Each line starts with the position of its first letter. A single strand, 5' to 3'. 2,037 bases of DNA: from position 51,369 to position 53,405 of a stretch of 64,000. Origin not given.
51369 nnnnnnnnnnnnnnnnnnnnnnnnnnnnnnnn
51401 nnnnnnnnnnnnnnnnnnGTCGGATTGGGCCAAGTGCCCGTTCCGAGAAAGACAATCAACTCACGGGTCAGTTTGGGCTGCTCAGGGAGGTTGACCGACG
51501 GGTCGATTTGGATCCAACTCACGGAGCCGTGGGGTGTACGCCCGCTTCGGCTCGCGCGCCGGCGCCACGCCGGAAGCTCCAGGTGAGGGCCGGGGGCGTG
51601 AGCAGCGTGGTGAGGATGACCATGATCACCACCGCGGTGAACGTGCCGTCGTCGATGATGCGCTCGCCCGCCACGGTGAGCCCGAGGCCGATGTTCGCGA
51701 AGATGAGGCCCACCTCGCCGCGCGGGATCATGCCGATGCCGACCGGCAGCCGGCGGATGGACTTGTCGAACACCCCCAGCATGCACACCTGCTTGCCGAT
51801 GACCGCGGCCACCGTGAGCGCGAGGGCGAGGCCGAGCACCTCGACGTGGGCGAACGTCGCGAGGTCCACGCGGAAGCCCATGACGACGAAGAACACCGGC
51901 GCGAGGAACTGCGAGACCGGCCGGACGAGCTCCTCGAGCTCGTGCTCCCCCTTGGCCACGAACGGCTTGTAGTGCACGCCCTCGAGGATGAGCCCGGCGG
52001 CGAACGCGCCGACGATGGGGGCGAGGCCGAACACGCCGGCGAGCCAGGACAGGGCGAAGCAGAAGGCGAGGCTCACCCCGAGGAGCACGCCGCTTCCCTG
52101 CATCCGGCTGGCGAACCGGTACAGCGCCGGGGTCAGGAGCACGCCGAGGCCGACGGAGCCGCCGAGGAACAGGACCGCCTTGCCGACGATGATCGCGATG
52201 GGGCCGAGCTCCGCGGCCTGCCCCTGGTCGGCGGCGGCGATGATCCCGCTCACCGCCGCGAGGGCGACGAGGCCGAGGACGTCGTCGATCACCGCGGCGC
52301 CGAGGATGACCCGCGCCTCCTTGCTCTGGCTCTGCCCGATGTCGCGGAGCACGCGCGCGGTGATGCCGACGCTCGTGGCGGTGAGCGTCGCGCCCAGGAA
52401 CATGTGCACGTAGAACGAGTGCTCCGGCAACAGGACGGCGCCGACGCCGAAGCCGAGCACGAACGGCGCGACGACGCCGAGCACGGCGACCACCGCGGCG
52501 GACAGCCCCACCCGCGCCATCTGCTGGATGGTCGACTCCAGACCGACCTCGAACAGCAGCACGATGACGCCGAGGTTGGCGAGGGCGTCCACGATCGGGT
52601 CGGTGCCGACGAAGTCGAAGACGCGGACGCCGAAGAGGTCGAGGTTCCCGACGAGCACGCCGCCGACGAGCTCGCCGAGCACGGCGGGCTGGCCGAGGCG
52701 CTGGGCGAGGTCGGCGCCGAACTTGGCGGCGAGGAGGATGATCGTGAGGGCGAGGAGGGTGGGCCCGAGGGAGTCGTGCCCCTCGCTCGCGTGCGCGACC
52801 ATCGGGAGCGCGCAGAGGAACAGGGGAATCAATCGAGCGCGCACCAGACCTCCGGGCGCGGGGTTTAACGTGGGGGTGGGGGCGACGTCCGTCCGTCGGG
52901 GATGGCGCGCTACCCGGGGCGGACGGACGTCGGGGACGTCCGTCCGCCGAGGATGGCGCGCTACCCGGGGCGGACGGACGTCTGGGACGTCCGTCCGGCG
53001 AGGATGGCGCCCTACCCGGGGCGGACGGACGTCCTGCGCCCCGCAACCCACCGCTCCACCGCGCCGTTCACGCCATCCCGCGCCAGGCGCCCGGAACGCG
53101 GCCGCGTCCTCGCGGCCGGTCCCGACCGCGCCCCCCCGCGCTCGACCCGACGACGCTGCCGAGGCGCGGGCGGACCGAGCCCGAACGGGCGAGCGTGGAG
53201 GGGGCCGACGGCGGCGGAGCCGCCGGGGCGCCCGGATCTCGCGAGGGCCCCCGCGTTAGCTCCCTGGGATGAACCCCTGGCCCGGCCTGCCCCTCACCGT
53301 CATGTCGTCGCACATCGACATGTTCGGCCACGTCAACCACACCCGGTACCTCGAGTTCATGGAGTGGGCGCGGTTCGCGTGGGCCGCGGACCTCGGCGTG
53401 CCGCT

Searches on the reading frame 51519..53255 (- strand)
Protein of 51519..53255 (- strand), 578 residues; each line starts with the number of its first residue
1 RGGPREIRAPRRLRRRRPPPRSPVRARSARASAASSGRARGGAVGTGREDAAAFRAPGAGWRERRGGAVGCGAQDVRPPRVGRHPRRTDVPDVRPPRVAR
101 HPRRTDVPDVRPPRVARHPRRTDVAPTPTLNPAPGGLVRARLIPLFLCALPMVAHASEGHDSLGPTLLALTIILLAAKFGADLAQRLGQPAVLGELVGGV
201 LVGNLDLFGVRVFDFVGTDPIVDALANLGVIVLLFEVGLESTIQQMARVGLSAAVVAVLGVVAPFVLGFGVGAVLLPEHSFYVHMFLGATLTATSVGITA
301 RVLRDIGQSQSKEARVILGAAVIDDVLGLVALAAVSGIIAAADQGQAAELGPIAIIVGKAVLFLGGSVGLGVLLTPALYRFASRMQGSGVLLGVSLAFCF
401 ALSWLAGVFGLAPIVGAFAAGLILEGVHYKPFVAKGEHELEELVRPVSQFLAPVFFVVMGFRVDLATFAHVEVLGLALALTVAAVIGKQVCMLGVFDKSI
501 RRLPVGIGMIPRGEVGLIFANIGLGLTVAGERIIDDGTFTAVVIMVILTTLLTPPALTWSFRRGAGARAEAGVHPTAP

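Call 44: search_protein_families(library=ncbifam, proteins=[window:51519-53255:-], max_evalue=0.00001)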
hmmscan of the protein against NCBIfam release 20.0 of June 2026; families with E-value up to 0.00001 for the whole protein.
window:51519-53255:- (578 aa): 4 families
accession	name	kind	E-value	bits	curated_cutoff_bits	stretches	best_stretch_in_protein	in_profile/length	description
TIGR00932.1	2a37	subfamily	4.9e-45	154.2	238.3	1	174-464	1-275/275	monovalent cation:proton antiporter-2 (CPA2) family protein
NF045626.1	FeTrans_MagA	equivalog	4.5e-14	52.2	700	1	165-561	6-377/386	iron transporter MagA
NF002924.0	PRK03562.1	equivalog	3.4e-12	45.6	752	1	166-484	6-306/623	glutathione-regulated potassium-efflux system protein KefC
NF007950.1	PRK10669.1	equivalog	3.7e-11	42.6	700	1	174-552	16-387/547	YbaL family putative K(+) efflux transporter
